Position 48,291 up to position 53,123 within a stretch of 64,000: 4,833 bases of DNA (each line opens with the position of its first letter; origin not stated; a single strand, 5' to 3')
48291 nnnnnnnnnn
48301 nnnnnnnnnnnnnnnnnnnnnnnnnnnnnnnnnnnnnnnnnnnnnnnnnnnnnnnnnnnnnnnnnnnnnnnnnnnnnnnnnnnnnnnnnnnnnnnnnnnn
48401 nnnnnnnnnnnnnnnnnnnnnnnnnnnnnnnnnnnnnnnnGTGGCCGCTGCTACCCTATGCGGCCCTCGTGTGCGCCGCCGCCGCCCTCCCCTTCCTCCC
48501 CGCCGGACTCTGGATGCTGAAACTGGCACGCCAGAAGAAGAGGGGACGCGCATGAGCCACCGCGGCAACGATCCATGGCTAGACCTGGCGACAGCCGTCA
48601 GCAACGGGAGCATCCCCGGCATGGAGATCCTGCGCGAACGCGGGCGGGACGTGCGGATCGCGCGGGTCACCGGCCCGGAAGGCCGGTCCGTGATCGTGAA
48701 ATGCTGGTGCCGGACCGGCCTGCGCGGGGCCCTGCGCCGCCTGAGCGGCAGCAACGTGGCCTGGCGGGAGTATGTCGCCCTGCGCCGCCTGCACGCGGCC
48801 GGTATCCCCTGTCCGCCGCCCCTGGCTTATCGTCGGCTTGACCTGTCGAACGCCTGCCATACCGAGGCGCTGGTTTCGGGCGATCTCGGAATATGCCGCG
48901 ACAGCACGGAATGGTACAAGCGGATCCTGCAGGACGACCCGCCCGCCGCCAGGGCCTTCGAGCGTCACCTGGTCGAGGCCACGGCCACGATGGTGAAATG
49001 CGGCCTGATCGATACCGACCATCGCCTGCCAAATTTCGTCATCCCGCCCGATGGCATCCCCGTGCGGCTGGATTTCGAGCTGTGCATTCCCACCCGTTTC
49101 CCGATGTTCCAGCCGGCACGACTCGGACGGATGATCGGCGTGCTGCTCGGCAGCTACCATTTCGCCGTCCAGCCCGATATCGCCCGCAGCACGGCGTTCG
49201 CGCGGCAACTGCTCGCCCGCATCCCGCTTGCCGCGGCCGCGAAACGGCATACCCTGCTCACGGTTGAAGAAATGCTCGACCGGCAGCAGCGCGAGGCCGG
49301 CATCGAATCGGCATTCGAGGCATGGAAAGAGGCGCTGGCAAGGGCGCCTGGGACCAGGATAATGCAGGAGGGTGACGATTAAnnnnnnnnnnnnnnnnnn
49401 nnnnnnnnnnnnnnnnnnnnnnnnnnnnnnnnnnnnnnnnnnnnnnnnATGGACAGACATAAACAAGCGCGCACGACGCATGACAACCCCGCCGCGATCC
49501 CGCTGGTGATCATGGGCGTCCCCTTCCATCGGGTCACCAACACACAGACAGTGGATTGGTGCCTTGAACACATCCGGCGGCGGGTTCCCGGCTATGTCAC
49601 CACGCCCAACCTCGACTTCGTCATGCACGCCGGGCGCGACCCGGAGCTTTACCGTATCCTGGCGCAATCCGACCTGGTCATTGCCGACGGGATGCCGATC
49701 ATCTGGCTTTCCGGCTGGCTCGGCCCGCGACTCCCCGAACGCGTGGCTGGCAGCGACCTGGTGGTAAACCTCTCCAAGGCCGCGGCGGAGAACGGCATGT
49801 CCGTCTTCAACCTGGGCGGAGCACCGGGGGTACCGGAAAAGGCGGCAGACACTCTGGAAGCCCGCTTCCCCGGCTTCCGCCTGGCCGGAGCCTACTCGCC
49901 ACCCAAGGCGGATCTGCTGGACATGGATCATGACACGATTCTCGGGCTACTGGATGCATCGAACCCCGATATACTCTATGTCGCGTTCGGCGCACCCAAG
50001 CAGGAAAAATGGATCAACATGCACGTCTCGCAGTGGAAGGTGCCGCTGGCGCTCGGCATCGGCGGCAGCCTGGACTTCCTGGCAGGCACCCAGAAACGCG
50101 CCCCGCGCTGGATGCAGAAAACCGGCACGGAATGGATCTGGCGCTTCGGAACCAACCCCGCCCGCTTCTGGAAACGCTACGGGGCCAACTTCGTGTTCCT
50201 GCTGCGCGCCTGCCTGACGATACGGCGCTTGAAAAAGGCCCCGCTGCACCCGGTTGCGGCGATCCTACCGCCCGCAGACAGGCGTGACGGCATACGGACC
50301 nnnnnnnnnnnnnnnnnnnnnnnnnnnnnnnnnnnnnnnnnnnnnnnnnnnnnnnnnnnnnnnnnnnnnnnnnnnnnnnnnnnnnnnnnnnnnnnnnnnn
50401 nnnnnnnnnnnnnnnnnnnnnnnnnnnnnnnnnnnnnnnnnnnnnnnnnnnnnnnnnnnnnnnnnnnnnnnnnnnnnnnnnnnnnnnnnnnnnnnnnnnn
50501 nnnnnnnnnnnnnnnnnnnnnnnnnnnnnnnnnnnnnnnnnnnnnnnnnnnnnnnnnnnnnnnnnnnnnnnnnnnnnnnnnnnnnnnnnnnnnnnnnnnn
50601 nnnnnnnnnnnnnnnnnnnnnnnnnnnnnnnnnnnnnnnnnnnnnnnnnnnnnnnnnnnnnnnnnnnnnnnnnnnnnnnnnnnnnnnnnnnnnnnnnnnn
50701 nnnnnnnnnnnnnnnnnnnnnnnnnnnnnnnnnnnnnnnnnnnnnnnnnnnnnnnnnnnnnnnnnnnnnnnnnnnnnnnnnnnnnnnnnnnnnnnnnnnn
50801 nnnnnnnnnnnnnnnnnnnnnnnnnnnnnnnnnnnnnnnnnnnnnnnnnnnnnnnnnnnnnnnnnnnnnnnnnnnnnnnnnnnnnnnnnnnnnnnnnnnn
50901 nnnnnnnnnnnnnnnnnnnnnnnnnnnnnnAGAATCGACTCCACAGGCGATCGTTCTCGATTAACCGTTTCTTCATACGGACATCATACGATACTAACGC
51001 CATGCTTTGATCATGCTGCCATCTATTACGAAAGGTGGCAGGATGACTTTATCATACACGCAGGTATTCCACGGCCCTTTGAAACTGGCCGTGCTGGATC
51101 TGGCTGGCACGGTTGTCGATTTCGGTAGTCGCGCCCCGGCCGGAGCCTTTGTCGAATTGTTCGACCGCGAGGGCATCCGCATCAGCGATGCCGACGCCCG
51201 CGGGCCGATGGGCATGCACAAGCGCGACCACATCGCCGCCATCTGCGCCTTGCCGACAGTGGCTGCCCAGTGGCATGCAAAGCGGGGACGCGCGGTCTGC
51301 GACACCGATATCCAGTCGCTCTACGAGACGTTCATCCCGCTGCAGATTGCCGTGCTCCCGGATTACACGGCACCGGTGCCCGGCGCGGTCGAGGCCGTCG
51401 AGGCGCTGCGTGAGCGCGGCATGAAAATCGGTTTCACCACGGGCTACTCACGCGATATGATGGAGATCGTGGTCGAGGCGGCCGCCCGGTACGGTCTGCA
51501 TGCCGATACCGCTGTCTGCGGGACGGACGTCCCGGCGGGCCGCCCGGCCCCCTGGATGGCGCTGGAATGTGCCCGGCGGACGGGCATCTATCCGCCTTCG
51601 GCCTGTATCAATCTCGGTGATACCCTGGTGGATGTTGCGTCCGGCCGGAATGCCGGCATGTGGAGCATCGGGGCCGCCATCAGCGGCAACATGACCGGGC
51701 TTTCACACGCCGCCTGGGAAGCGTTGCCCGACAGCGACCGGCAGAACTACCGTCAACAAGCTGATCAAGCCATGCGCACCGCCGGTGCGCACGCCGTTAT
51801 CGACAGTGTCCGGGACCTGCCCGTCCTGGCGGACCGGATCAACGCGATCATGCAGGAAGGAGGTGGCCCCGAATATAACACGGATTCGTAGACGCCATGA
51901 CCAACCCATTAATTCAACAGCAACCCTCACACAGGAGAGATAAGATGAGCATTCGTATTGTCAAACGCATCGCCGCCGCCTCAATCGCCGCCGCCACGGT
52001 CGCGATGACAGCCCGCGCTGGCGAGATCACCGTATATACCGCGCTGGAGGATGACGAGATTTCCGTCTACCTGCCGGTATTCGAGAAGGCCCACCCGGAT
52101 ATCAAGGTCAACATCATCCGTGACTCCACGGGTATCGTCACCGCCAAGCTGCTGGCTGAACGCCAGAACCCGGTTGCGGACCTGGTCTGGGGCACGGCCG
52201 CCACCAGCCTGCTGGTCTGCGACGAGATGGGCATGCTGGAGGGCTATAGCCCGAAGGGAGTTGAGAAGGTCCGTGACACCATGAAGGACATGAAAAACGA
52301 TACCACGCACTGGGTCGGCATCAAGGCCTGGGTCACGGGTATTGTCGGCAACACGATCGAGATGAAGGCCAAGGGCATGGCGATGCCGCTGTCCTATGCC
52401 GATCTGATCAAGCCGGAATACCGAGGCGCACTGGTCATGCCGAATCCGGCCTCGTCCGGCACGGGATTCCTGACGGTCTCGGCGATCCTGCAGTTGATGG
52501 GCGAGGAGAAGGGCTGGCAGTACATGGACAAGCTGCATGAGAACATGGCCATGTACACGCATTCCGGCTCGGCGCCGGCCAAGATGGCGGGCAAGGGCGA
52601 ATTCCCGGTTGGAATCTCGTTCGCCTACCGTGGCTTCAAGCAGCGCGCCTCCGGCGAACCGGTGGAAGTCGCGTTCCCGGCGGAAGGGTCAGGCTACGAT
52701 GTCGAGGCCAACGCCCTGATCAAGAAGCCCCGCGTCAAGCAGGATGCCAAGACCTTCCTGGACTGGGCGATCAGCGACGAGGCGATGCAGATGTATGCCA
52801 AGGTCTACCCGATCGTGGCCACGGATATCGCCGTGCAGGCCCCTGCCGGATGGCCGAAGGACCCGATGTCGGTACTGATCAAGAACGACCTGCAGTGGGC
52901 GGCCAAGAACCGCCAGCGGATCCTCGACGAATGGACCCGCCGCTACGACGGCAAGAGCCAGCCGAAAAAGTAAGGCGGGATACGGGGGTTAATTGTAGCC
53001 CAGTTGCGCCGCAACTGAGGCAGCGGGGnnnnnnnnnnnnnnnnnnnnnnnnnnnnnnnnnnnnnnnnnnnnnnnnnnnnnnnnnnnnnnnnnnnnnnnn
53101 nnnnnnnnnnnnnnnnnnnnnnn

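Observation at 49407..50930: GT26 (WecB/TagA/CpsF) glycosyltransferase fused to two STAS domains - a possible enzymatic output of the partner-switching module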

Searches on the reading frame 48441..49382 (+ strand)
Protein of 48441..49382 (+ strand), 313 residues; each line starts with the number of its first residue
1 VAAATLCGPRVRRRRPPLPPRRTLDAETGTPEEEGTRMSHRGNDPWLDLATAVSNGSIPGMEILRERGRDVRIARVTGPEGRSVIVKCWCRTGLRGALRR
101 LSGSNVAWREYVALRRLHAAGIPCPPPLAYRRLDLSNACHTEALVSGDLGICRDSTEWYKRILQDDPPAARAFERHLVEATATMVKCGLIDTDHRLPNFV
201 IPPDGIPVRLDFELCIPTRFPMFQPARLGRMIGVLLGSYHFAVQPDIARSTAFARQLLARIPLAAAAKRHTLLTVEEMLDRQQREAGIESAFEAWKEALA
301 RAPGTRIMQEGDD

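Call 8: search_protein_families(library=pfam, proteins=[window:48441-49382:+], max_evalue=0.001)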
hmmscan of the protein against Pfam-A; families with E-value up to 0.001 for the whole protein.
window:48441-49382:+ (313 aa): 1 family
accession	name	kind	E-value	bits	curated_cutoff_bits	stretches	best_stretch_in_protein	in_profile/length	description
PF06293.20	Kdo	-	0.00089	19.2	21.3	0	102-186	53-132/207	Lipopolysaccharide kinase (Kdo/WaaP) family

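Call 27: search_protein_families(library=pfam, proteins=[window:48552-49379:+], max_evalue=1)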
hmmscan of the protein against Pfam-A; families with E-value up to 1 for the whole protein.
window:48552-49379:+ (276 aa): 3 families
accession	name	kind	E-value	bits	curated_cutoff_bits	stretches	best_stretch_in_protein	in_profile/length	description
PF06293.20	Kdo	-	0.00069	19.6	21.3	1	65-149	53-132/207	Lipopolysaccharide kinase (Kdo/WaaP) family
PF01163.29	RIO1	-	0.037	14.1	22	1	69-95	54-80/187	RIO domain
PF19760.4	DUF6247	-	0.085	13.5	26.9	1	223-275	30-80/99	Family of unknown function (DUF6247)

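Call 51: find_homologous_proteins(query=window:48552-49379:+, max_evalue=0.00001)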
Query window:48552-49379:+ (276 aa): 38 proteins with E <= 0.00001 among 8000 candidates.
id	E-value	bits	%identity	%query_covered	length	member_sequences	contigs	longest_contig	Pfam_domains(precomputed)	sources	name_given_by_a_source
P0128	2.6e-161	554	91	96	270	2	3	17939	-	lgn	-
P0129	4.2e-93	330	59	93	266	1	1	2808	-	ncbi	-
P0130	5.8e-89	317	61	91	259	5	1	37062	-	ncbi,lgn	-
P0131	1.1e-86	309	58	91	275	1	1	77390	-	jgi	jgi:hypothetical protein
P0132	1.5e-83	299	57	91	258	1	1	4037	-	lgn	-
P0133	1.9e-83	298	57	89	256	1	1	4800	-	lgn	-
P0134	5.9e-83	297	58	90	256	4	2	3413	-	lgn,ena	-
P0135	2.0e-82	295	56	91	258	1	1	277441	-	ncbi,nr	ncbi:hypothetical protein P0Y35_03540 [Kiritimatiellaeota bacterium B1221]|nr:hypothetical protein [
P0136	2.4e-79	285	55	89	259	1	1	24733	-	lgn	-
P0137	4.0e-76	274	51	92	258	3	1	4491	-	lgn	-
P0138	1.5e-75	272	55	89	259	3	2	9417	-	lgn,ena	-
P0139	3.2e-72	262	54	89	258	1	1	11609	-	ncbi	-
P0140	1.7e-69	253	53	91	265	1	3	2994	-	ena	-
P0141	1.8e-69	253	51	90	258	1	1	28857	-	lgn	-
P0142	2.8e-69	252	50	87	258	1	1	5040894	-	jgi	jgi:hypothetical protein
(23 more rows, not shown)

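Call 62: predict_structure(alignment_id=A4)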
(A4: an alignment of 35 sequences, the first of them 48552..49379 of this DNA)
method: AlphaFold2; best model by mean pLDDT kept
length: 276 residues; sequences in the alignment: 35
mean_pLDDT: 92.8   pTM: 0.87
mean pLDDT of the five models: 92.8, 92.7, 92.4, 92.2, 91.8
residues with pLDDT >= 90: 233; 70-90: 28; 50-70: 11; < 50: 4
segments of 3 or more residues with pLDDT < 50: 1-3
pLDDT, mean of each block of 10 residues (from residue 1): 74 98 97 97 97 91 88 97 97 96 97 97 97 97 98 97 97 95 97 98 94 95 95 96 94 83 70 54
secondary structure, 60 per line:
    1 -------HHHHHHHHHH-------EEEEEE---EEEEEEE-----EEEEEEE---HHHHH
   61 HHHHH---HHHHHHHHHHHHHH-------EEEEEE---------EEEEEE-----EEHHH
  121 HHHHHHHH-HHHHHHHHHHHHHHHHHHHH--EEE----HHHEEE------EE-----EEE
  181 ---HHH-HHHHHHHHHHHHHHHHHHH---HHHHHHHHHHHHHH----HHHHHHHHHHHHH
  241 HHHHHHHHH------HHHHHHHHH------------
elements in order: H8-17 E25-30 E34-40 E46-52 H56-65 H69-82 E90-95 E105-110 H118-128 H130-149 E152-154 E162-164 E178-180 H188-206 H210-223 H228-249 H256-264

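Call 66: fold_search(model_id=the predicted structure, library=pdb)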
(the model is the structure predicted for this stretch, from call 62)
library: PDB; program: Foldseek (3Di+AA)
matches with E <= 10: 2000; with E <= 0.001: 893
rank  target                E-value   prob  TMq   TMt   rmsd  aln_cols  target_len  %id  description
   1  7szb_C                9.9e-12  1.00  0.59  0.70   5.0       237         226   19  Crystal Structure Analysis of human PRPK complex with a compound (released 2023-01-25)
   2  7sza_A                4.0e-11  1.00  0.58  0.67   5.7       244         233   20  Crystal Structure Analysis of human PRPK complex with a compound (released 2023-01-25)
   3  6dfl_A                1.2e-08  1.00  0.57  0.64   5.3       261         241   20  WaaP in complex with acyl carrier protein (released 2019-04-03)
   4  7vbt_B                2.5e-07  1.00  0.43  0.42   7.3       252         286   17  Crystal structure of RIOK2 in complex with CQ211 (released 2022-07-06)
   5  6fdo_A                4.4e-07  1.00  0.46  0.44   7.2       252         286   16  Rio2 structure (released 2019-01-30)
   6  6fdn_B                4.7e-07  1.00  0.42  0.46   7.8       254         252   16  Rio2 structure (released 2019-01-30)
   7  6fdm_A                4.9e-07  1.00  0.43  0.42   7.4       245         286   16  Human Rio2 kinase structure (released 2019-01-30)
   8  6hk6_G                5.8e-07  1.00  0.43  0.44   7.8       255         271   17  Human RIOK2 bound to inhibitor (released 2018-10-24)
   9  7wu0_v                5.8e-07  1.00  0.43  0.37  26.4       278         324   14  Cryo-EM structure of a human pre-40S ribosomal subunit - State RRP12-B3 (released 2022-10-19)
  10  7vbt_A                8.6e-07  1.00  0.44  0.41   7.4       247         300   16  Crystal structure of RIOK2 in complex with CQ211 (released 2022-07-06)
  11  6fdm_B                8.6e-07  1.00  0.44  0.43   7.5       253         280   16  Human Rio2 kinase structure (released 2019-01-30)
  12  6fdm_D                1.1e-06  1.00  0.46  0.45   7.1       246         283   16  Human Rio2 kinase structure (released 2019-01-30)
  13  6fdm_C                1.1e-06  1.00  0.43  0.42   7.5       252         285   16  Human Rio2 kinase structure (released 2019-01-30)
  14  2qoc                  1.3e-06  1.00  0.41  0.41  11.9       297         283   10  Human EphA3 kinase domain, phosphorylated, AMP-PNP bound structure (released 2007-08-21)
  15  6fdo_B                1.9e-06  1.00  0.46  0.45   7.1       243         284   16  Rio2 structure (released 2019-01-30)
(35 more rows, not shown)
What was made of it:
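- The fold is a confident kinase fold: PRPK/Bud32 E 1e-11, WaaP, RIO2 (call 66).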

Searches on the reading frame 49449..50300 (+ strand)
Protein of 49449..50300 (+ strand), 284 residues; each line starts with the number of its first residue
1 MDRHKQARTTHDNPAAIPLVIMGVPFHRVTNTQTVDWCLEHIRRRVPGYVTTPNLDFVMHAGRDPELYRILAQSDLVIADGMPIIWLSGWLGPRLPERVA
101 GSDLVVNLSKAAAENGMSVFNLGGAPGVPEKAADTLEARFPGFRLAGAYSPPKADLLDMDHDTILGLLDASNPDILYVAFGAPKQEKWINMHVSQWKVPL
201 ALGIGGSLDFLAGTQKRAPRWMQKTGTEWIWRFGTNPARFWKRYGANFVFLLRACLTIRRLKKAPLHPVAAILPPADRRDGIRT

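Call 72: search_solved_structures(query=window:49449-50300:+, max_evalue=1e-10, show_alignments=2)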
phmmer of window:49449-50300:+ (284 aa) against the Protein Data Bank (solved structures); distinct sequences matched with E-value up to 1e-10: 3.
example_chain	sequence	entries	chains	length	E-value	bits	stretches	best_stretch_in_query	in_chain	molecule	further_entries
7mpk_A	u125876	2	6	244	2.9e-42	148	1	19-256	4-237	N-acetylglucosaminyldiphosphoundecaprenol N-acetyl-beta-D-mannosaminyltransferase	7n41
5wb4_A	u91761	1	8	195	3.3e-34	121.5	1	19-213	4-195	N-acetylglucosaminyldiphosphoundecaprenol N-acetyl-beta-D-mannosaminyltransferase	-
5wfg_A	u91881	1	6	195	6.3e-34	120.6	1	19-213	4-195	N-acetylglucosaminyldiphosphoundecaprenol N-acetyl-beta-D-mannosaminyltransferase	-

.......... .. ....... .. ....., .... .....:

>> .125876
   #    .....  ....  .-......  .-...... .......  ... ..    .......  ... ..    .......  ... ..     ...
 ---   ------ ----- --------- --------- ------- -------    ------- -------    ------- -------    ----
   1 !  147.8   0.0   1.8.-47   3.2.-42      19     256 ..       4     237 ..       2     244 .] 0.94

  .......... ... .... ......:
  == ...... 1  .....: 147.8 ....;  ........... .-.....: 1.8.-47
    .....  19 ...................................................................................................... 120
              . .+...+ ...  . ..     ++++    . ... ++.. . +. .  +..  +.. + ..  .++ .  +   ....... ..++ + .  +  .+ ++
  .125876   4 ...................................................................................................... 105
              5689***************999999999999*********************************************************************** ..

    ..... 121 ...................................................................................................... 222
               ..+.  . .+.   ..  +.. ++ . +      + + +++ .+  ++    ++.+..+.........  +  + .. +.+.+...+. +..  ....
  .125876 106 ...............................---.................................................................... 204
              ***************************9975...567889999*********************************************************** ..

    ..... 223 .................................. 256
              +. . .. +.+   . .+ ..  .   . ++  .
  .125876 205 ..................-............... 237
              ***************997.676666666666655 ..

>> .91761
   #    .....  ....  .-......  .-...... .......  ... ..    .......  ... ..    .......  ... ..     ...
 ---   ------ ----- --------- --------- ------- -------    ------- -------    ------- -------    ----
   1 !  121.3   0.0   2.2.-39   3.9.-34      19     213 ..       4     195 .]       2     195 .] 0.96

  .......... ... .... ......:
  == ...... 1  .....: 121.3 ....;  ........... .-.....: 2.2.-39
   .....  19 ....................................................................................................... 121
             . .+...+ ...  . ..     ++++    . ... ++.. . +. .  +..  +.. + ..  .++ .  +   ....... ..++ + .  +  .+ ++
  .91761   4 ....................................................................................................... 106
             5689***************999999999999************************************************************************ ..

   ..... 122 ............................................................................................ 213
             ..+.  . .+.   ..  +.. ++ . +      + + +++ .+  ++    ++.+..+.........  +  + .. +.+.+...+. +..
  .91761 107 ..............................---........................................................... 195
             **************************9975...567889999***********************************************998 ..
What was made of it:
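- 49503..50123 (+): GT26 (WecB/TagA/CpsF, GT-E fold) catalytic core, residues about 19-225. It contains T52, N54, D80, R98, Q185 and E186. The residue map to TagA T37, N39, D65, R83, Q167 and E168 comes from call 72.
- On GT26 (WecB/TagA/CpsF) glycosyltransferases: These map to D80, T52, N54, R98, Q185/E186 and R232/R239/R243 (call 72).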

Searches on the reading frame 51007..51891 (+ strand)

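Call 8: search_protein_families(library=pfam, proteins=[window:51007-51891:+], max_evalue=0.001)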
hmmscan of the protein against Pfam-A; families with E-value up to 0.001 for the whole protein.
window:51007-51891:+ (294 aa): 3 families
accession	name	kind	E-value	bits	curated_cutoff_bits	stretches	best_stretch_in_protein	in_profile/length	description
PF00702.32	Hydrolase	-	3e-18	67.3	26.4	1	26-217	2-191/191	haloacid dehalogenase-like hydrolase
PF13419.12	HAD_2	-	2.4e-12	47.8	23.8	1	116-222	72-177/178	Haloacid dehalogenase-like hydrolase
PF13242.12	Hydrolase_like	-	0.00046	20.5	22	0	177-221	2-46/75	HAD-hyrolase-like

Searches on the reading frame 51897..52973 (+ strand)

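Call 8: search_protein_families(library=pfam, proteins=[window:51897-52973:+], max_evalue=0.001)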
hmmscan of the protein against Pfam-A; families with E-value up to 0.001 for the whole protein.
window:51897-52973:+ (358 aa): 4 families
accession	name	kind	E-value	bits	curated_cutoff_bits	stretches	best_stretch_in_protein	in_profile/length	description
PF13343.11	SBP_bac_6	-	1.4e-22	80.8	24.6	1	109-316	25-229/245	Bacterial extracellular solute-binding protein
PF13416.11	SBP_bac_8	-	3.4e-15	57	27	1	62-323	6-275/279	Bacterial extracellular solute-binding protein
PF01547.30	SBP_bac_1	-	3.1e-11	44.3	26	1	61-297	16-306/307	Bacterial extracellular solute-binding protein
PF13531.11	SBP_bac_11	-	2.2e-09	37.9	25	1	164-301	93-222/227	Bacterial extracellular solute-binding protein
